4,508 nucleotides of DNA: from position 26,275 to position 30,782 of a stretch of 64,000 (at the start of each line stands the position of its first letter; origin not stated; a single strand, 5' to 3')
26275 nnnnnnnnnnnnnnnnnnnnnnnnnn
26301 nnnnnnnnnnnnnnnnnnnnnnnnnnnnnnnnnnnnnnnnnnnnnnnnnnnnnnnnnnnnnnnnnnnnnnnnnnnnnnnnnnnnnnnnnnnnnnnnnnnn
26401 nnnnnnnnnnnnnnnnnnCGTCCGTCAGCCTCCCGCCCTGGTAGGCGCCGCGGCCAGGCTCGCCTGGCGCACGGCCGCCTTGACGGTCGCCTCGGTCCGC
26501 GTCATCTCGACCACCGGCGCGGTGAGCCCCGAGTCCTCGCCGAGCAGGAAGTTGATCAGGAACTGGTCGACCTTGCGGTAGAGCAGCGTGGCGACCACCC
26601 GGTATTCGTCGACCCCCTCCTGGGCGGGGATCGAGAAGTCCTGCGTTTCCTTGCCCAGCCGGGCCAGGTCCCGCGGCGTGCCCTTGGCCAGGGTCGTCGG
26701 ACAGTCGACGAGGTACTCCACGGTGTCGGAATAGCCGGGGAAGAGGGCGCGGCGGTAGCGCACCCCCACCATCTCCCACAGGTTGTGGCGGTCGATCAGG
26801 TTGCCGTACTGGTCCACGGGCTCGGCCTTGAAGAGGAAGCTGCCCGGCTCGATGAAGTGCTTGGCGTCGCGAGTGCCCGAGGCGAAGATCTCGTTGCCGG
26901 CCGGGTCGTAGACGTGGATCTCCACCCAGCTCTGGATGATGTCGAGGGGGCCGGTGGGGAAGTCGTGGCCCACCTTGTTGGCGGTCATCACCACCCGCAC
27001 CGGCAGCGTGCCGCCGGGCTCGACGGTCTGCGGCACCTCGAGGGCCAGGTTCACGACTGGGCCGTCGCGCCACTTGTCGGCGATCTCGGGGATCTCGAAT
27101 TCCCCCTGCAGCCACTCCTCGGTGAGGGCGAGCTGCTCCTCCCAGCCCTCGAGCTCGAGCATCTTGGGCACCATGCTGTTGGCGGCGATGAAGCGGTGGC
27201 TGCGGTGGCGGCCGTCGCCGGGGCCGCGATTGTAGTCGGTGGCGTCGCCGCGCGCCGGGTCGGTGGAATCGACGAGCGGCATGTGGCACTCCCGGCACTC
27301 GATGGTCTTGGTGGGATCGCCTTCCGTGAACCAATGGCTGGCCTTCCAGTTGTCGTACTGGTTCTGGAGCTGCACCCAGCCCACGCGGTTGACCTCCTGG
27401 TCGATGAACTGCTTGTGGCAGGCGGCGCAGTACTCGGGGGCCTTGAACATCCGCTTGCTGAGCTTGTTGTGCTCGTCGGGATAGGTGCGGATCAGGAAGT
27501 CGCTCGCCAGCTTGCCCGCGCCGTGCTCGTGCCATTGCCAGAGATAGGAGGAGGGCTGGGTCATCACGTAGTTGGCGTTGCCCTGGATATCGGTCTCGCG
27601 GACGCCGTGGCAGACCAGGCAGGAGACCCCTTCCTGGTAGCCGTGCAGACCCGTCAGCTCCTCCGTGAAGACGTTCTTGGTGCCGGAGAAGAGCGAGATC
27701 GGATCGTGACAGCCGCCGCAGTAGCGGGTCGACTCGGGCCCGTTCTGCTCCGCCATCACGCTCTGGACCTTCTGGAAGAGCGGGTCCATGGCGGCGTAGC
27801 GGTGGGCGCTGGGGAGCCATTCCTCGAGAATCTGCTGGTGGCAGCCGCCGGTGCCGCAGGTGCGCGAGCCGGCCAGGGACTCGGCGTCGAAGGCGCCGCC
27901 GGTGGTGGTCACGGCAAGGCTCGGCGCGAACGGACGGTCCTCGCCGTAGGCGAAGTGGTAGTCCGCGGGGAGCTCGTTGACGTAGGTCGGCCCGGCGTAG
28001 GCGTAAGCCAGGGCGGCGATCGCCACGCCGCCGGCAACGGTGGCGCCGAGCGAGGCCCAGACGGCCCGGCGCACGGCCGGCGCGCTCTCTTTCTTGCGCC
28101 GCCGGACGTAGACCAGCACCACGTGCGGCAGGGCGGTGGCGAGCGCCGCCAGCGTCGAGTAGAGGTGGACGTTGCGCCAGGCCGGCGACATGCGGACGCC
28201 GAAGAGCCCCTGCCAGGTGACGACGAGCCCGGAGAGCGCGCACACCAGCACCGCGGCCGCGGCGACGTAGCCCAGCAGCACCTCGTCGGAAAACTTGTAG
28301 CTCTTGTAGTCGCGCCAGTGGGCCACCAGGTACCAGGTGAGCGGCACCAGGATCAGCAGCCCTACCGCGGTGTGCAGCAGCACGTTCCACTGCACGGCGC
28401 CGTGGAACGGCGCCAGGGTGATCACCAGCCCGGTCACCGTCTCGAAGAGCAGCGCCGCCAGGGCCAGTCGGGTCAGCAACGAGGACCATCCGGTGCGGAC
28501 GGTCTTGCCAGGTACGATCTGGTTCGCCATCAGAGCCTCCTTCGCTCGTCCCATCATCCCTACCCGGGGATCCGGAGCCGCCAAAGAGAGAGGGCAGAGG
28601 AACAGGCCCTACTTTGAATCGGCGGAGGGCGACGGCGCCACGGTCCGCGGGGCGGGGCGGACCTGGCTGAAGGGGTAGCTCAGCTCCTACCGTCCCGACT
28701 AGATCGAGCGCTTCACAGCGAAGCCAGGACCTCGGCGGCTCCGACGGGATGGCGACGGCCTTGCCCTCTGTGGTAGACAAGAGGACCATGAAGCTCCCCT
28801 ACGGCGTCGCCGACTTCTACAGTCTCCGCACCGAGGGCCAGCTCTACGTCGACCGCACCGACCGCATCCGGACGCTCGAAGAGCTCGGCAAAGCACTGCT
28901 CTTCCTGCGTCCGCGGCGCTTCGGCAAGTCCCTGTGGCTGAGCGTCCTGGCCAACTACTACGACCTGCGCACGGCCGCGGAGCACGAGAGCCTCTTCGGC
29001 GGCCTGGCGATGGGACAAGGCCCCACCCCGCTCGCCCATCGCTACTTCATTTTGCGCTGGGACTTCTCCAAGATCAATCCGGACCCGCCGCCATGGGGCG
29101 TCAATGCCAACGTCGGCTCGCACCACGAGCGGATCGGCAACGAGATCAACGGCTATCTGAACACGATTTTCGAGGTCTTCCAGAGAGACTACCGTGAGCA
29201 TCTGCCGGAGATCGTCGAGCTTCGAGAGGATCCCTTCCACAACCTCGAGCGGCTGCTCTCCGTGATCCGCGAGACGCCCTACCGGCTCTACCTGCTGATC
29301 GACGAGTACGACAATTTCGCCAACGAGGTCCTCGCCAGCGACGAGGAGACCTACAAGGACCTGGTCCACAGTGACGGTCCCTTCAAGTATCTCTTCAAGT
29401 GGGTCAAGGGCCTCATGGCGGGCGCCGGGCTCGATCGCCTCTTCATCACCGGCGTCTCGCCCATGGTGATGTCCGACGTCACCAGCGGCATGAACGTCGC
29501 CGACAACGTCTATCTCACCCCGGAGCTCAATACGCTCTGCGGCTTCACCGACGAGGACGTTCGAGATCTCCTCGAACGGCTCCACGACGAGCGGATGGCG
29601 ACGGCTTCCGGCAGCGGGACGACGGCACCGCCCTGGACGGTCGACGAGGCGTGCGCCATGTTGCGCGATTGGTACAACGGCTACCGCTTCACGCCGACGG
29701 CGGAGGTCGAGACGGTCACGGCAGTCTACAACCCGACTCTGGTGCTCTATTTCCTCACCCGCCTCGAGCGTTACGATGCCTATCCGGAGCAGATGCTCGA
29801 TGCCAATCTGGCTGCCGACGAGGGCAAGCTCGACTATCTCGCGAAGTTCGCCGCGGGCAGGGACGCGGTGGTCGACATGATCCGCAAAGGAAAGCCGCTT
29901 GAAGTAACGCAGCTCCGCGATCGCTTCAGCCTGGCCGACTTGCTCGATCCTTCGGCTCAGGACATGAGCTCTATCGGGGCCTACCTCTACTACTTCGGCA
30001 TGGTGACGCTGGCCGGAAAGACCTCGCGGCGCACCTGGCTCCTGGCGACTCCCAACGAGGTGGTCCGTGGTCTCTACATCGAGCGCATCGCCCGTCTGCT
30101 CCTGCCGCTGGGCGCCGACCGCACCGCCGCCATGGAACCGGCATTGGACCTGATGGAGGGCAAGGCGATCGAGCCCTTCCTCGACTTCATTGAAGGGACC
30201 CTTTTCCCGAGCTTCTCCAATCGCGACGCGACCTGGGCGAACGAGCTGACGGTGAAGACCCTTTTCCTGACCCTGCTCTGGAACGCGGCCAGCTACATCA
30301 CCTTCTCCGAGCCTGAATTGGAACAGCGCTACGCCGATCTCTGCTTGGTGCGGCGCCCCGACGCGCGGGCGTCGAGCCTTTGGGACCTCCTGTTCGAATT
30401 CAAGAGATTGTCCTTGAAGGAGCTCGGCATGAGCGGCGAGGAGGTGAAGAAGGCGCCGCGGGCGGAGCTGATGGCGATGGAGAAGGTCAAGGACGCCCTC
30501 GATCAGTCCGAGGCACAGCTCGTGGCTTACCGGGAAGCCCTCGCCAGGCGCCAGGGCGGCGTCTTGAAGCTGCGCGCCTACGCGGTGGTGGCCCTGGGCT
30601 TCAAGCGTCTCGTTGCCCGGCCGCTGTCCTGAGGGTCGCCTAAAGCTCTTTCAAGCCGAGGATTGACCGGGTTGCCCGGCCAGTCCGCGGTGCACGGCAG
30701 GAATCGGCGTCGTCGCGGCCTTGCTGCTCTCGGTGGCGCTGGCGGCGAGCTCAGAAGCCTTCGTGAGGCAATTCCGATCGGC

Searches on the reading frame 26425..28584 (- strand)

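Call 9: search_protein_families(library=pfam, proteins=[window:26425-28584:-], max_evalue=0.01)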
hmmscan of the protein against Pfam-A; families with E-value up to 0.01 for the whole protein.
window:26425-28584:- (719 aa): 4 families
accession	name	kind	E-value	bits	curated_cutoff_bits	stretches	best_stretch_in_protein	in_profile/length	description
PF13435.11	Cytochrome_C554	-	1.2e-06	29.8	20.8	1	247-327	4-84/84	Cytochrome c554 and c-prime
PF22113.1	Mtrc-MtrF_II-IV_dom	-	2.5e-06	27.6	30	1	288-437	8-130/176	Outer membrane cytochrome MtrC/MtrF-like, domains II/IV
PF14522.11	Cytochrome_C7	-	9.3e-05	22.6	24.8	0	285-332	12-54/67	Cytochrome c7 and related cytochrome c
PF14537.11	Cytochrom_c3_2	-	0.0018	19.1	25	0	382-435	25-65/79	Cytochrome c3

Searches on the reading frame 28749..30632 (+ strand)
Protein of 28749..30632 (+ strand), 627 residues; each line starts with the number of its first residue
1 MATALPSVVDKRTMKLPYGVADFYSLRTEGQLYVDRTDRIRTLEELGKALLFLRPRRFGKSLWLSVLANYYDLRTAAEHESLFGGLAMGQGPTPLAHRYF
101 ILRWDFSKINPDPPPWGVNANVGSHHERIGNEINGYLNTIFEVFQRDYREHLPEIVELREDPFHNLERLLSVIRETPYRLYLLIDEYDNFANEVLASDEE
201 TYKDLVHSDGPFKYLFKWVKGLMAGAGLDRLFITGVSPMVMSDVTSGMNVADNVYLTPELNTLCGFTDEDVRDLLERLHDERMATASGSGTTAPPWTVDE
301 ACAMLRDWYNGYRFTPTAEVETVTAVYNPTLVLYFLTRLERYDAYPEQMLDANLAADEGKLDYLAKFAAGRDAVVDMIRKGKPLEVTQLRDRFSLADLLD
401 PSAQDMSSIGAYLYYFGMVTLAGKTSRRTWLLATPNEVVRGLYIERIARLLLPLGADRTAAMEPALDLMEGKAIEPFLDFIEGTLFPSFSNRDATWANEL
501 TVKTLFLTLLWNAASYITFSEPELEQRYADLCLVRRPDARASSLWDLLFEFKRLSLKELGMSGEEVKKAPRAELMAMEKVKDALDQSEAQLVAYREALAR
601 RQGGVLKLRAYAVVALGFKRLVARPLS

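Call 9: search_protein_families(library=pfam, proteins=[window:28749-30632:+], max_evalue=0.01)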
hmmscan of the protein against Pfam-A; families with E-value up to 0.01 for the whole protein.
window:28749-30632:+ (627 aa): 1 family
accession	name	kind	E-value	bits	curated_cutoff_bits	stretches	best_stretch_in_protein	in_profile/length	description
PF09820.16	AAA-ATPase_like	-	2.8e-40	138.7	26.1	1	17-245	1-201/201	Predicted AAA-ATPase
